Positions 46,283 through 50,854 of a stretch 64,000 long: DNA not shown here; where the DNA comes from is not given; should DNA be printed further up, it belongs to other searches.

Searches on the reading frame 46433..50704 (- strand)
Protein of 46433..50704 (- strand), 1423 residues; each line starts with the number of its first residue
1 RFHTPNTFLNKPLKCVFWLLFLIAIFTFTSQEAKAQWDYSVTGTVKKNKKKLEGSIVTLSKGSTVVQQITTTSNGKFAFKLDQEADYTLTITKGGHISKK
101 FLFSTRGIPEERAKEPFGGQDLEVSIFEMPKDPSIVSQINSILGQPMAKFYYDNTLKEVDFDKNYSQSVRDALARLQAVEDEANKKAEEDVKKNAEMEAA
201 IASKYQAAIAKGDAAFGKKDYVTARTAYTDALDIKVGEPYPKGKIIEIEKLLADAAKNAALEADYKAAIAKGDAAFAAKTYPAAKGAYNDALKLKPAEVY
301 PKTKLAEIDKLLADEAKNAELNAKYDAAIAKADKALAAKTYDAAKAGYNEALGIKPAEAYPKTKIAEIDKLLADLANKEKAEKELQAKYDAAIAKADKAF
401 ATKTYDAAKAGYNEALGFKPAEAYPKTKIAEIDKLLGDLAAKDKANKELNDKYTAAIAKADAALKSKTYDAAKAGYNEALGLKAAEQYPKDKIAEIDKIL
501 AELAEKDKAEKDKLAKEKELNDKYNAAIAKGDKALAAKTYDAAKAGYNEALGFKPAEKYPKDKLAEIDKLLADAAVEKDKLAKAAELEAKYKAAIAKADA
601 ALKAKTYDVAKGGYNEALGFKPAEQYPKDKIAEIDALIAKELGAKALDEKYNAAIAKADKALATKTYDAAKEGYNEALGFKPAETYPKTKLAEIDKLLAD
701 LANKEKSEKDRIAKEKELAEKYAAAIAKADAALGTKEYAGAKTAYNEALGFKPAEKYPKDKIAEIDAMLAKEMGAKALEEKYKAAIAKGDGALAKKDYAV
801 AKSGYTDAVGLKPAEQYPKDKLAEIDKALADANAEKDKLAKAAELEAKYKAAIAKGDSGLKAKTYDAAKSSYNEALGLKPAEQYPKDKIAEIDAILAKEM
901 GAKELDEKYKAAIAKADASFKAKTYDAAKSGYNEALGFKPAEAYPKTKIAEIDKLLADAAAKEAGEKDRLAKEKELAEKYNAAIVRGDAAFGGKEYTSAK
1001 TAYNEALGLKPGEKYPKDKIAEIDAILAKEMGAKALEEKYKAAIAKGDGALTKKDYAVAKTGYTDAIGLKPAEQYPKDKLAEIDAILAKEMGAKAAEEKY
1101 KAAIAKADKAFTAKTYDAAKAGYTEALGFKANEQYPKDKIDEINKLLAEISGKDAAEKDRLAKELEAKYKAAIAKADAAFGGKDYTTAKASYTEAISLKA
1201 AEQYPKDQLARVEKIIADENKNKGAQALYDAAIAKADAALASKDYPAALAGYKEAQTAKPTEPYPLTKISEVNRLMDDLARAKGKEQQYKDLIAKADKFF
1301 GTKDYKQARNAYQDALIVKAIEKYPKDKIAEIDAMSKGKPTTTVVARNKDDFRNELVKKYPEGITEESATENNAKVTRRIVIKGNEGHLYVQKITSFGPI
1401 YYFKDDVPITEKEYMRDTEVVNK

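Call 38: search_protein_families(library=pfam, proteins=[window:46433-50704:-], max_evalue=0.00001)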
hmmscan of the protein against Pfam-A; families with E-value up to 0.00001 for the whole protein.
window:46433-50704:- (1423 aa): 2 families
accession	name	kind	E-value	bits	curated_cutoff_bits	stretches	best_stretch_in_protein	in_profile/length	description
PF00903.31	Glyoxalase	-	8.1e-20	71.9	20.6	0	535-599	7-57/121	Glyoxalase/Bleomycin resistance protein/Dioxygenase superfamily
PF13620.12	CarboxypepD_reg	-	3.8e-06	27.6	32.3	1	40-98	1-61/82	Carboxypeptidase regulatory-like domain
